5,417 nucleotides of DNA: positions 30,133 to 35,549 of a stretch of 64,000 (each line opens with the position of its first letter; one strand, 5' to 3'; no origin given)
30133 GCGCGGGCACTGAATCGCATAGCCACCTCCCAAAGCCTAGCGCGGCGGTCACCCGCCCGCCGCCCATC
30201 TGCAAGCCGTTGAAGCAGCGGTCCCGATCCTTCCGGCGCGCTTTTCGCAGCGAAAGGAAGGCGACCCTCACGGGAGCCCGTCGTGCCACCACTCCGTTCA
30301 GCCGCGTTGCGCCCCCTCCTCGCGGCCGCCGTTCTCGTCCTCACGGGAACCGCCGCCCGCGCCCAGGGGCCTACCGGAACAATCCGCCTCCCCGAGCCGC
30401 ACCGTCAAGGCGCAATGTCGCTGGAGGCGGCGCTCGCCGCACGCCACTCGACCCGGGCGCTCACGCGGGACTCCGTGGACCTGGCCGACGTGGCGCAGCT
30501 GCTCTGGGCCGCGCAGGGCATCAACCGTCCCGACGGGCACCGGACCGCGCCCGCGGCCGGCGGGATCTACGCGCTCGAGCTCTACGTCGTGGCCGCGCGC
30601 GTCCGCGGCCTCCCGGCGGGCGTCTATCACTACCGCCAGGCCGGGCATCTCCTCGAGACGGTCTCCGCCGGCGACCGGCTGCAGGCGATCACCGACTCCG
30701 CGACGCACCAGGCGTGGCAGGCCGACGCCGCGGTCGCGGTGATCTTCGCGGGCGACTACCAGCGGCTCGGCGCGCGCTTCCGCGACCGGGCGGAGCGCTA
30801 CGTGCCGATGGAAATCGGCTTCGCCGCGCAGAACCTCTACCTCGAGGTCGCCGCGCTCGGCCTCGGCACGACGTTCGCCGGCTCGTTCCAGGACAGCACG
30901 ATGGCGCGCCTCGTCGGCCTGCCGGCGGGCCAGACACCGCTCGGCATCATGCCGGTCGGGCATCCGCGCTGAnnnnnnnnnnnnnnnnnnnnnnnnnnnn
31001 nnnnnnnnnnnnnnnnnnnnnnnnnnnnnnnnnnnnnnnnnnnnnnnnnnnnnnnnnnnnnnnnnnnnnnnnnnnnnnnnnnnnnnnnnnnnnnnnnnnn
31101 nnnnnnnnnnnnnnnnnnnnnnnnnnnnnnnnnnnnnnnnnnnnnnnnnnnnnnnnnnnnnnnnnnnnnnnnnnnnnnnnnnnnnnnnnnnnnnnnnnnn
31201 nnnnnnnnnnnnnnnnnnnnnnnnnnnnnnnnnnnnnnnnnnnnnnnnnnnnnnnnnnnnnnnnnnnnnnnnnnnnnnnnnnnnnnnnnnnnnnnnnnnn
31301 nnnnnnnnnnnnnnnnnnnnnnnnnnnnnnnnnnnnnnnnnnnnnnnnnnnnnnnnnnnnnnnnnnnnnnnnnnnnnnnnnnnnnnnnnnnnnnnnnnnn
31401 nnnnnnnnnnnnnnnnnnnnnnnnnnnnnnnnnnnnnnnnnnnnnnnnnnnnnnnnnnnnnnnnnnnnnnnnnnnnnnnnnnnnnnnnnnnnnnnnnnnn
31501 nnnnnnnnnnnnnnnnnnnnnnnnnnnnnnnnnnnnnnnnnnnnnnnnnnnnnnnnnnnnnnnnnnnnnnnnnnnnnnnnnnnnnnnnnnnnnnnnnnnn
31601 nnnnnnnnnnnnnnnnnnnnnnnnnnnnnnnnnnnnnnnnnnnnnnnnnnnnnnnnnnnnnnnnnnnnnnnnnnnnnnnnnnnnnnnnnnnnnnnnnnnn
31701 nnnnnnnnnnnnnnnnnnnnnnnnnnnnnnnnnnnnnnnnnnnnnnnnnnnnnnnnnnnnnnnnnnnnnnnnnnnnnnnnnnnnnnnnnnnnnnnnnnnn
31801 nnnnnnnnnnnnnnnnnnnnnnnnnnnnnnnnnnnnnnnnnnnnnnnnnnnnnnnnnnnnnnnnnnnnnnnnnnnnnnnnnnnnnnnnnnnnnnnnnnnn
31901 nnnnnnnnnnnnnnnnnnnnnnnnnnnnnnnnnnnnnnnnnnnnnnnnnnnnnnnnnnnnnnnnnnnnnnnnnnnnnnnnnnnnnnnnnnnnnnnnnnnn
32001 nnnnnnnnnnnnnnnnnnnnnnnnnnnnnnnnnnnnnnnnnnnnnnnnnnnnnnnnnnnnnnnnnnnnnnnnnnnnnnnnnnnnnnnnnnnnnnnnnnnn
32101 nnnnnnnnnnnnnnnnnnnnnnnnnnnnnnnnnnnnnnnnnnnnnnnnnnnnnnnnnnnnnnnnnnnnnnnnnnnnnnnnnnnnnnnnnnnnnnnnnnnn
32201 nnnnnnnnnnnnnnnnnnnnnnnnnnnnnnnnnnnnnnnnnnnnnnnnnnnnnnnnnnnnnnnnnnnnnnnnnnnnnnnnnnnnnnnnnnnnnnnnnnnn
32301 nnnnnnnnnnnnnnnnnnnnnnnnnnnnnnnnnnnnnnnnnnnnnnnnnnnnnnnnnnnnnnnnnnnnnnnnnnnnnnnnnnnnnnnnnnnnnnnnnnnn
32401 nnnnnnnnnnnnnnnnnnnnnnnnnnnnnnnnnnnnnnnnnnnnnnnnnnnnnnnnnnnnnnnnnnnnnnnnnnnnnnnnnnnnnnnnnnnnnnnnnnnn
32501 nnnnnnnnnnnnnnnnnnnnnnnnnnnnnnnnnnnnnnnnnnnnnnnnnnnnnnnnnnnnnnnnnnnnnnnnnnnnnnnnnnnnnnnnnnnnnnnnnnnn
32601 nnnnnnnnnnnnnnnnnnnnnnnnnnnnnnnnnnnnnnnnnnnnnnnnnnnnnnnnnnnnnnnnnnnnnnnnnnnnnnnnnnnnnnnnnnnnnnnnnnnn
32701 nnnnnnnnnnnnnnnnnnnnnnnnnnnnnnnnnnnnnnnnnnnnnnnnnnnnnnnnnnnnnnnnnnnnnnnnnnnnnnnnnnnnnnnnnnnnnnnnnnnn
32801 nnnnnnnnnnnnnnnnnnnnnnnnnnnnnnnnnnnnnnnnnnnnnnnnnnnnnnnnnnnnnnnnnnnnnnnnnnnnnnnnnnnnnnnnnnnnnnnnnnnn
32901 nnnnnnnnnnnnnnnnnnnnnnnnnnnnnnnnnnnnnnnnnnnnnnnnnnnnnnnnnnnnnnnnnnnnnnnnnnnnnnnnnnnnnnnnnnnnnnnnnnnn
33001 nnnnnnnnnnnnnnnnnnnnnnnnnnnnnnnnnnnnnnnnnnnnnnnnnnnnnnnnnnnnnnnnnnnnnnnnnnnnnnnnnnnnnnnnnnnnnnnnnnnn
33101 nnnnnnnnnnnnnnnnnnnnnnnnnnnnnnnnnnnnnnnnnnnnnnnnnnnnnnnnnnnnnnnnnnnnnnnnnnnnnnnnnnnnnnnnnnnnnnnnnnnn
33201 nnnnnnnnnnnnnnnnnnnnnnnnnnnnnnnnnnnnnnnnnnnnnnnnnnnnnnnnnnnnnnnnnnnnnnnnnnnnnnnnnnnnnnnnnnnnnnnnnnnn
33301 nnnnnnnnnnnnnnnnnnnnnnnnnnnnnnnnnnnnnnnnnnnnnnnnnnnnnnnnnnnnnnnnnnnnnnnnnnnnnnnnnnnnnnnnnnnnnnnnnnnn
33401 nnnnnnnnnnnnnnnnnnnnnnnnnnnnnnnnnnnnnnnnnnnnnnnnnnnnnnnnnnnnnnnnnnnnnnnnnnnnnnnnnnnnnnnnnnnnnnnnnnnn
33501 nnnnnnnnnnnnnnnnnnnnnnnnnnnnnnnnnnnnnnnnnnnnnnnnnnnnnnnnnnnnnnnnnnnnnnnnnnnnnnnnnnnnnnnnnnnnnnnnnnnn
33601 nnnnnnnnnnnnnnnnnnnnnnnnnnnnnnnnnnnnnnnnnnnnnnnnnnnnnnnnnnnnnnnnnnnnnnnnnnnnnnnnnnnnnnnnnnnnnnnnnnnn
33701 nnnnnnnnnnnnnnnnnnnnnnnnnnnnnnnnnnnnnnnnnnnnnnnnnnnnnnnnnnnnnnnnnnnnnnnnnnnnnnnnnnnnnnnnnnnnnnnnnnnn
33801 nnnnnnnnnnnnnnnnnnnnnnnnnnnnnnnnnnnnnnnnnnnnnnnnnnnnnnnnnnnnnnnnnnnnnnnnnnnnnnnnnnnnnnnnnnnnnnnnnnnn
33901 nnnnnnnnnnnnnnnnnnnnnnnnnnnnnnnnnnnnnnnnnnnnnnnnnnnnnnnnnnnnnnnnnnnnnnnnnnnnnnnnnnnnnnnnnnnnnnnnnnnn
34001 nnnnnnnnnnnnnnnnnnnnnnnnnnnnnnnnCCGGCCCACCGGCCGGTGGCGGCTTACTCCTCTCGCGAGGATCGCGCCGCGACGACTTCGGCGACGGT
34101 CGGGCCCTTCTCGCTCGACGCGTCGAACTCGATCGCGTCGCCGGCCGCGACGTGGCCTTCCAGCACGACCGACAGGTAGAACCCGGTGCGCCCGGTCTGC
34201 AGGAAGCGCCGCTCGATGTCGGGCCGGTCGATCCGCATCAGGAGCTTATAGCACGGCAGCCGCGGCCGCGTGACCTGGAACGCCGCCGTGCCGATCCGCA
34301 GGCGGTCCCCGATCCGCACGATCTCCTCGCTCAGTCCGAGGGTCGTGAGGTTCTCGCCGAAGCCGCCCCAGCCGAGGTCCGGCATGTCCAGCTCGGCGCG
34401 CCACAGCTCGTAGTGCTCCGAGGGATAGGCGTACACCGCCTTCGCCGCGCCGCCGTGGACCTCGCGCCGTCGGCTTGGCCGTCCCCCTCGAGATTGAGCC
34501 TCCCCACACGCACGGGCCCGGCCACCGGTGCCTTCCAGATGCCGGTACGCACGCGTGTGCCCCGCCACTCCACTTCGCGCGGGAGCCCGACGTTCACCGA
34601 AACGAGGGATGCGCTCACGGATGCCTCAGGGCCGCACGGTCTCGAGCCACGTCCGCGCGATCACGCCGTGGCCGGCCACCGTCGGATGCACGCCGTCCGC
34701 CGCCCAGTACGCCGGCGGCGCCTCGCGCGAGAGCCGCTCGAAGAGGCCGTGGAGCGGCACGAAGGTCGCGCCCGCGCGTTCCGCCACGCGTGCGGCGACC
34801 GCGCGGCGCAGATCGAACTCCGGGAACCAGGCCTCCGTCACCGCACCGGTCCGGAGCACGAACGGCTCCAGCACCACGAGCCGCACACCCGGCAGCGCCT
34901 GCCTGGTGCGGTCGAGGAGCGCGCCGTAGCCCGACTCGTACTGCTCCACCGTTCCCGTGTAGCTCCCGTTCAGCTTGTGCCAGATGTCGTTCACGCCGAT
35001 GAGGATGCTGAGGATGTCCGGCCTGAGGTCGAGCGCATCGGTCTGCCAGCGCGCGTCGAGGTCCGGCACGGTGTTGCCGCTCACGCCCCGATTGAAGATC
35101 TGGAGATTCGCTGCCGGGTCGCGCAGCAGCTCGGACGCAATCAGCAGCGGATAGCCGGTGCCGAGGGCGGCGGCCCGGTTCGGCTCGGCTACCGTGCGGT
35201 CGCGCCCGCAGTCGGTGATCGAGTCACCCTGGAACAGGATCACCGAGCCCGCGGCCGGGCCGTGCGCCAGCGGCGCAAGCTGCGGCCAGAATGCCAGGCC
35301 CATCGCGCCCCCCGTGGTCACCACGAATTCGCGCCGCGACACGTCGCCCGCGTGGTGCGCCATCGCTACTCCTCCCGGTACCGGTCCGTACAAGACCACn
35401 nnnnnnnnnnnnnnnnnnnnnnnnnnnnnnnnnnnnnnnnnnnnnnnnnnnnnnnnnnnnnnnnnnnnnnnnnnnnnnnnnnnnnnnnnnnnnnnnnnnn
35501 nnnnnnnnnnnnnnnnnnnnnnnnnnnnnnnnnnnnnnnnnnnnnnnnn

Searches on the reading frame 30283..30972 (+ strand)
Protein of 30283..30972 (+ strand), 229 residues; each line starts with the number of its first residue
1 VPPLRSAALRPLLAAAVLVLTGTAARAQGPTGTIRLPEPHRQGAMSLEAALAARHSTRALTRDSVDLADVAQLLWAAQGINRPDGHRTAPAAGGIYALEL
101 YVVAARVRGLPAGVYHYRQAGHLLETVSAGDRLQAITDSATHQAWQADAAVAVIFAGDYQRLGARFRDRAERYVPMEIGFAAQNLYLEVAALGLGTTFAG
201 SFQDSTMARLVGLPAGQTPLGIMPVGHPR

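Call 55: search_protein_families(library=pfam, proteins=[window:30283-30972:+], max_evalue=0.001)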
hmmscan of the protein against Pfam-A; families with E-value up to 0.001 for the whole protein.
window:30283-30972:+ (229 aa): 1 family
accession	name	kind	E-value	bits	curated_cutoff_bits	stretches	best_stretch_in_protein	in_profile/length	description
PF00881.29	Nitroreductase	-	5.1e-27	95.5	23.5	1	52-227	2-167/167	Nitroreductase family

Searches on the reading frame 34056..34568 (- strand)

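Call 7: search_protein_families(library=pfam, proteins=[window:34056-34568:-])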
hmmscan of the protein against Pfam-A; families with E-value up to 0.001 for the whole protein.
window:34056-34568:- (170 aa): 1 family
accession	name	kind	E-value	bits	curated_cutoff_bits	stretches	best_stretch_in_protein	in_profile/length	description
PF03473.23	MOSC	-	2.5e-33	115.1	22.7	1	35-147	2-120/120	MOSC domain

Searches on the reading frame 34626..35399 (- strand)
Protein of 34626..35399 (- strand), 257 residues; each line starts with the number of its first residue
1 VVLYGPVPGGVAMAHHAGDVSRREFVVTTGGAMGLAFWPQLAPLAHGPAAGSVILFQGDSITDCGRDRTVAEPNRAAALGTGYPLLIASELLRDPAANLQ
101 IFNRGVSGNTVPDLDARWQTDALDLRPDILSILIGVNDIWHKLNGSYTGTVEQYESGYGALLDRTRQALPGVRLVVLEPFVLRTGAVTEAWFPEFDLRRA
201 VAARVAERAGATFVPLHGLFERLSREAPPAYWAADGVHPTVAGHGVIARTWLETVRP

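Call 7: search_protein_families(library=pfam, proteins=[window:34626-35399:-])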
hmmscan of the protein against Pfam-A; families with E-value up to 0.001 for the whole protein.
window:34626-35399:- (257 aa): 2 families
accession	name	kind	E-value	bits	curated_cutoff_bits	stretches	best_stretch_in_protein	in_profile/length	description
PF13472.12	Lipase_GDSL_2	-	2.7e-27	96.9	32.9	1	58-244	3-176/178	GDSL-like Lipase/Acylhydrolase family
PF00657.28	Lipase_GDSL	-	1.2e-10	42.3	23.6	1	54-249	1-206/208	GDSL-like Lipase/Acylhydrolase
